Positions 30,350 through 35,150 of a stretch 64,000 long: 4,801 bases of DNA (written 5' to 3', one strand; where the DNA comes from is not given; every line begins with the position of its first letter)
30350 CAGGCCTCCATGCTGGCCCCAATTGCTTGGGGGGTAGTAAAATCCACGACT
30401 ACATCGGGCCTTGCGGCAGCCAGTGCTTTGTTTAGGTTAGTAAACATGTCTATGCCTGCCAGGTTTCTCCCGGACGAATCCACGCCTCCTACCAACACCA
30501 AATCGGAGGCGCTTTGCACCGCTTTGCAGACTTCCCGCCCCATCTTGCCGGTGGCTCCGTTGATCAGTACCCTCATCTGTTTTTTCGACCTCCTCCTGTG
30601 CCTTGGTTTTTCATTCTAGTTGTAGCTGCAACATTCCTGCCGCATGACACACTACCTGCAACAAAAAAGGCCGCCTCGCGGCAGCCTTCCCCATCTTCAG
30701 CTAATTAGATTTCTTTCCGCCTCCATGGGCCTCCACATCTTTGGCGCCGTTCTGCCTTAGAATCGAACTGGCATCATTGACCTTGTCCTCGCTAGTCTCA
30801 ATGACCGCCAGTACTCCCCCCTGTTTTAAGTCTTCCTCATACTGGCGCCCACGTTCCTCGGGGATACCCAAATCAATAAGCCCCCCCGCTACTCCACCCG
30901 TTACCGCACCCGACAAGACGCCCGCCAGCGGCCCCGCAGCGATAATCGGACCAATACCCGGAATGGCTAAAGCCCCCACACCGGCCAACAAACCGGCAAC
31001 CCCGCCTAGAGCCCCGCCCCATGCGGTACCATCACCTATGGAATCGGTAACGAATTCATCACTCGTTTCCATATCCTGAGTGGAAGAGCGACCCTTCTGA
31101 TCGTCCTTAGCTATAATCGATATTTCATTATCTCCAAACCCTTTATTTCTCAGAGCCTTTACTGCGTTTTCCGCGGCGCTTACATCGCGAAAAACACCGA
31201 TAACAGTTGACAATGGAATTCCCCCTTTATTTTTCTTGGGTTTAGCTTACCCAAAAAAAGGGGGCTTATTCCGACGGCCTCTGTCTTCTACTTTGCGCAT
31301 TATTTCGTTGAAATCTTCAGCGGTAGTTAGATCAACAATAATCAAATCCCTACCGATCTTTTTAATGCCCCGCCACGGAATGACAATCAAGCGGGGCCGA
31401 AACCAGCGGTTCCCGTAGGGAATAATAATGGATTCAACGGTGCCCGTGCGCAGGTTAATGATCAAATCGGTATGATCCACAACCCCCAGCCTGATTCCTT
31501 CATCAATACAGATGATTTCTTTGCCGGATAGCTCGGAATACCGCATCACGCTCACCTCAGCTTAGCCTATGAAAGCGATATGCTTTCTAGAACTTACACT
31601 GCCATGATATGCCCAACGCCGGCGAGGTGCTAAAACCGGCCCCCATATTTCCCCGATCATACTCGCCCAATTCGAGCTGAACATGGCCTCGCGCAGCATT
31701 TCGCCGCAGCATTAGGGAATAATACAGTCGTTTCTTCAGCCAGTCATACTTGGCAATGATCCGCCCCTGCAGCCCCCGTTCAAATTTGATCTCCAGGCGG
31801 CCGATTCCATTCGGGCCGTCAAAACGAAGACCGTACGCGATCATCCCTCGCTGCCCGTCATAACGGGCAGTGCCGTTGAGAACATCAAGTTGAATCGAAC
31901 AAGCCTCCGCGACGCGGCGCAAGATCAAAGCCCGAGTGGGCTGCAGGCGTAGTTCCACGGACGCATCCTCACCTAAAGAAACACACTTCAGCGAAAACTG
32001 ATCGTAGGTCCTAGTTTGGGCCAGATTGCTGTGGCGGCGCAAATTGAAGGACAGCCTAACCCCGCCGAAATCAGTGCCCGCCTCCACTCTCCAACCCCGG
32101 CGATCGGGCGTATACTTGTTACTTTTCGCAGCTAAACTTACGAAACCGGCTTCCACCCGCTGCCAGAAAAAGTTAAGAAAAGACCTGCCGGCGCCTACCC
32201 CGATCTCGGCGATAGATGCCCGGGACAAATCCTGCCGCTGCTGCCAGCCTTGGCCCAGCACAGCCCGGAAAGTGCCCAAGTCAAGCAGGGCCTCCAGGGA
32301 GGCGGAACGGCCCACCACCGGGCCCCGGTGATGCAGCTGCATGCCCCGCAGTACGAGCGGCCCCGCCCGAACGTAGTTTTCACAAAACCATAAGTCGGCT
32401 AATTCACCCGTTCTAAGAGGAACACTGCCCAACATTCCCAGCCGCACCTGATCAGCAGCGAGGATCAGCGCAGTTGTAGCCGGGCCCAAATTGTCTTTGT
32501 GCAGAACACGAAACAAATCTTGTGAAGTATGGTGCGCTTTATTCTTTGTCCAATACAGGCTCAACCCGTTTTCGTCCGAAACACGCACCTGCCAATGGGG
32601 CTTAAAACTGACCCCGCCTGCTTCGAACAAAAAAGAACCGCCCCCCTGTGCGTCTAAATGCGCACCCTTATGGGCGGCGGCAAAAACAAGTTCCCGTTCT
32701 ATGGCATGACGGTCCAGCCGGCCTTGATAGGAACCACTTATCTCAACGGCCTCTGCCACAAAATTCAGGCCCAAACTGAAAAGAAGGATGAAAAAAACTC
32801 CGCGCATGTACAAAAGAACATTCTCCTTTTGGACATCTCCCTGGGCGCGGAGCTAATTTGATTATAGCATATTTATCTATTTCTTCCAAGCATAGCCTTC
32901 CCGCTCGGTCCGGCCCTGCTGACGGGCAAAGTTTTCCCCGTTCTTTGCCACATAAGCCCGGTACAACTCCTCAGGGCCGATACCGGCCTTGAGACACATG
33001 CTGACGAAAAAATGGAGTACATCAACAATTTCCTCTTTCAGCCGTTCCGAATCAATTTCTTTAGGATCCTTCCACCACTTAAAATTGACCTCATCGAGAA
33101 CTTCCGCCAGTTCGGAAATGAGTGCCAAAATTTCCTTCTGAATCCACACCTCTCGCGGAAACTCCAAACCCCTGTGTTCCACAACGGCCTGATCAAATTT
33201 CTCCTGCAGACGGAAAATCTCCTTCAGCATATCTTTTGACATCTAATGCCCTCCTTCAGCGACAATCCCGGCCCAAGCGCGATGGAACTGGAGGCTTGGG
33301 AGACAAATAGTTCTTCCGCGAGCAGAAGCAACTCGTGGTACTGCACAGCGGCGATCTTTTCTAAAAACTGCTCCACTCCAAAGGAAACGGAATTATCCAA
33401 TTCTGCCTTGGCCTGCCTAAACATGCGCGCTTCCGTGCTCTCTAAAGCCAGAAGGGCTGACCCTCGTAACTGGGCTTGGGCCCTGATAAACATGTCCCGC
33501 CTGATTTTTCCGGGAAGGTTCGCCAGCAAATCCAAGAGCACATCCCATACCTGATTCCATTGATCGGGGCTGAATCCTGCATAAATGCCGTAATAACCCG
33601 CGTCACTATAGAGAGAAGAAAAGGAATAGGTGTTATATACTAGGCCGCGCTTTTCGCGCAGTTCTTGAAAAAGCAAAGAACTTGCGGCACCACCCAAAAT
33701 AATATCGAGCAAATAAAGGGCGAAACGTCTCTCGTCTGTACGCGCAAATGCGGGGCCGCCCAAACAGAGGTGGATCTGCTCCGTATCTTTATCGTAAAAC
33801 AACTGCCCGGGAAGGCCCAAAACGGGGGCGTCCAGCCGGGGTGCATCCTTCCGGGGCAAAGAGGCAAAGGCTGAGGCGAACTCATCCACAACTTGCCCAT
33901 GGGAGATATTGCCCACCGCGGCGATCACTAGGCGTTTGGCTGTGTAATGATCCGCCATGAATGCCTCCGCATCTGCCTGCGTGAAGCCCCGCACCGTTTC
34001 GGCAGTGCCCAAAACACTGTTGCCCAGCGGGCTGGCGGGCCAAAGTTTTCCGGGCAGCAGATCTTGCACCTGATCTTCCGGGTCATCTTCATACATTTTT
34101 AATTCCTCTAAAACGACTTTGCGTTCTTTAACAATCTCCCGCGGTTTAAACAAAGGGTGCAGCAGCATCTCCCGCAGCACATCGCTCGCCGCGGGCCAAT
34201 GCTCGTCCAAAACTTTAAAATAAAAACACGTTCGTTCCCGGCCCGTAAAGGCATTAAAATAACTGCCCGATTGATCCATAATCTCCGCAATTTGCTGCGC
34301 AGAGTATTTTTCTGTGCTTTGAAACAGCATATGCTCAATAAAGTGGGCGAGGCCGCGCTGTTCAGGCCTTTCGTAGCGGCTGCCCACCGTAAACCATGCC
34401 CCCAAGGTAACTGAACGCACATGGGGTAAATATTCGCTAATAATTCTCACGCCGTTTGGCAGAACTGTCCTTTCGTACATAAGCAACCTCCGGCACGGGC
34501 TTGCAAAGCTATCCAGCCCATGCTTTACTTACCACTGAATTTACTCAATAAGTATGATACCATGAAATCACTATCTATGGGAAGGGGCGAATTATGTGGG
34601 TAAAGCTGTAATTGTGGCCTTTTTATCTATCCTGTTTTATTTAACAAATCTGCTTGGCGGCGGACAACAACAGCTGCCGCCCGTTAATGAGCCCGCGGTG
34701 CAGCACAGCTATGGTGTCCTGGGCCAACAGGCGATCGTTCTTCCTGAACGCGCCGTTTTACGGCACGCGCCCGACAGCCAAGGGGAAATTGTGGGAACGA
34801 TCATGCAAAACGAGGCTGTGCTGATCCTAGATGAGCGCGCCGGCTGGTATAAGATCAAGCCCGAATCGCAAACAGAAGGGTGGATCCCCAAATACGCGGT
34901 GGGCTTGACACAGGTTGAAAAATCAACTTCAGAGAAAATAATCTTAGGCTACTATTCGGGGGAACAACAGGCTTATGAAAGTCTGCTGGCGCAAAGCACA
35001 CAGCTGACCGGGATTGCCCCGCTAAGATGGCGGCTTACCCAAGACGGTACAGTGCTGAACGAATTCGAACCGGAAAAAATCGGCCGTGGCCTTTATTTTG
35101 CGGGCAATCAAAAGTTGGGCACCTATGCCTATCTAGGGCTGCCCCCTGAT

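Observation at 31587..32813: Secreted 408-aa beta-rich protein of no recognisable family, inserted into the conserved ymxG-ymxH-spoVF block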

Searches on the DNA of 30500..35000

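Call 26: search_rna_families(source=window, start=30500, end=35000, threshold=evalue, max_evalue=10)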
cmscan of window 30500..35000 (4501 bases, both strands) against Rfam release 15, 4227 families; matches with E-value up to 10: 4.
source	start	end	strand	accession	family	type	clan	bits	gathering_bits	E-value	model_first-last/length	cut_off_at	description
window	33225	33329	+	RF01222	sn2417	Gene; snRNA; snoRNA; CD-box;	-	24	80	0.072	1-123/123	no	Small nucleolar RNA sn2417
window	30663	30709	-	RF01388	isrD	Gene; sRNA;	-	20.6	37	1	1-51/51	no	isrD Hfq binding RNA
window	30658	30691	-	RF00489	ctRNA_p42d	Gene; antisense;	-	20.2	50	0.82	1-46/46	no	ctRNA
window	34635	34791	+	RF00457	IRES_mnt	Cis-reg; IRES;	-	13.6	100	3.5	1-203/203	no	Mnt IRES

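Call 63: search_rna_families(source=window, start=32760, end=32900, threshold=evalue, max_evalue=10)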
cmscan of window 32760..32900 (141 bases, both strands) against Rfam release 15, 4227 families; matches with E-value up to 10: 8.
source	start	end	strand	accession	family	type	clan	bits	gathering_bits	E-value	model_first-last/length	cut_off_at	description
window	32792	32883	-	RF02589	Spy779816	Gene; sRNA;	-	14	67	6.3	1-88/88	no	S. pyogenes small RNA 779816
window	32819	32837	+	RF01338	CRISPR-DR25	Gene; CRISPR;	CL00014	13.1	36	6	1-25/25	no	CRISPR RNA direct repeat element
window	32806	32836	-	RF04148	MIR844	Gene; miRNA;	-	12.5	70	6.1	1-114/114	no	MIR844 microRNA precursor family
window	32791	32853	+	RF03060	uup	Cis-reg;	-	12.4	36.8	4.2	1-48/48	no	uup RNA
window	32788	32886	-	RF02397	sau-5971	Gene; sRNA;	-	11.3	90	9.4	1-96/96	no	Staphylococcus sRNA sau-5971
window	32825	32900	+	RF01956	NEAT1_2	Gene; lncRNA;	-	8.4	60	9.6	1-79/116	3'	Nuclear enriched abundant transcript 1 conserved region 2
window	32885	32899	-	RF02202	UCA1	Gene; lncRNA;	-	8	80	8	61-75/75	no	Urothelial cancer associated 1 conserved region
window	32784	32865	-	RF02250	Six3os1_5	Gene; lncRNA;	-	6.2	50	3.3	195-272/272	no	Six3os1 conserved region 5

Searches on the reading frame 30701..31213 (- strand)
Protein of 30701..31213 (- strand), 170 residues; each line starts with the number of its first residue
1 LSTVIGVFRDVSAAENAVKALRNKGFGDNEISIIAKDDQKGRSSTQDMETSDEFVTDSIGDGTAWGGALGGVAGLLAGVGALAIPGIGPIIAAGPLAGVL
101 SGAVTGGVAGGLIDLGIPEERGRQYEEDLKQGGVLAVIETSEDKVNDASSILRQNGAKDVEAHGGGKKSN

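Call 3: search_protein_families(library=pfam, proteins=[window:30701-31213:-], max_evalue=1)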
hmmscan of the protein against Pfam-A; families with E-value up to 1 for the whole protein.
window:30701-31213:- (170 aa): 3 families
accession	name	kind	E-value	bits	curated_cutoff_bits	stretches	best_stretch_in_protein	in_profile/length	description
PF11181.13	YflT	-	5.4e-09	36.9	26.2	1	4-51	2-49/99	Heat induced stress protein YflT domain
PF06897.17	DUF1269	-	5.7e-05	23.8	26.9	1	90-148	13-74/100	Protein of unknown function (DUF1269)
PF11821.13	ActD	-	0.0065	16.6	25.7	0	107-161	113-169/170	Alternative complex III, ActD subunit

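Call 4: search_protein_families(library=ncbifam, proteins=[window:30701-31213:-], max_evalue=1)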
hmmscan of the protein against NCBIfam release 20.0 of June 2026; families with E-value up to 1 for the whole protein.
window:30701-31213:- (170 aa): 2 families
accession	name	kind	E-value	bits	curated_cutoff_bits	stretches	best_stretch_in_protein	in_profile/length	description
NF053524.1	thylo_ssl2009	equivalog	0.074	13.8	58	1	97-136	9-48/90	ssl2009 family thylakoid membrane protein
NF011935.0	PRK15406.1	equivalog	0.21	11.3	433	1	39-108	69-133/302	oligopeptide ABC transporter permease OppC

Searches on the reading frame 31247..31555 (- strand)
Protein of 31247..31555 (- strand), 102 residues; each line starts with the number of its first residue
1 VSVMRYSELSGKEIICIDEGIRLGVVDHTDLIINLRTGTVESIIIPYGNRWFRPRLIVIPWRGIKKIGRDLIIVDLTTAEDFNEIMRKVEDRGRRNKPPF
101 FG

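Call 3: search_protein_families(library=pfam, proteins=[window:31247-31555:-], max_evalue=1)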
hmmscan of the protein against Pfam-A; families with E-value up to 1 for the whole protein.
window:31247-31555:- (102 aa): 1 family
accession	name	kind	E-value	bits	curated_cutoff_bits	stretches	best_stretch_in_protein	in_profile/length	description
PF05239.21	PRC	-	3.1e-13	50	21.2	1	1-78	1-75/78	PRC-barrel domain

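Call 4: search_protein_families(library=ncbifam, proteins=[window:31247-31555:-], max_evalue=1)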
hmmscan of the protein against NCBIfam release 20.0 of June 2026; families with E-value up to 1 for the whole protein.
window:31247-31555:- (102 aa): 2 families
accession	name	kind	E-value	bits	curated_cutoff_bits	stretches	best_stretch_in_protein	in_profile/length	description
TIGR02888.1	spore_YlmC_YmxH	subfamily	1.6e-21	76.3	44.2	1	5-76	1-76/76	YlmC/YmxH family sporulation protein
TIGR04045.1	MSMEG_0567_GNAT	equivalog_domain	0.24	11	68.45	1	48-81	70-104/153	MSMEG_0567/Sll0786 family nitrogen starvation N-acetyltransferase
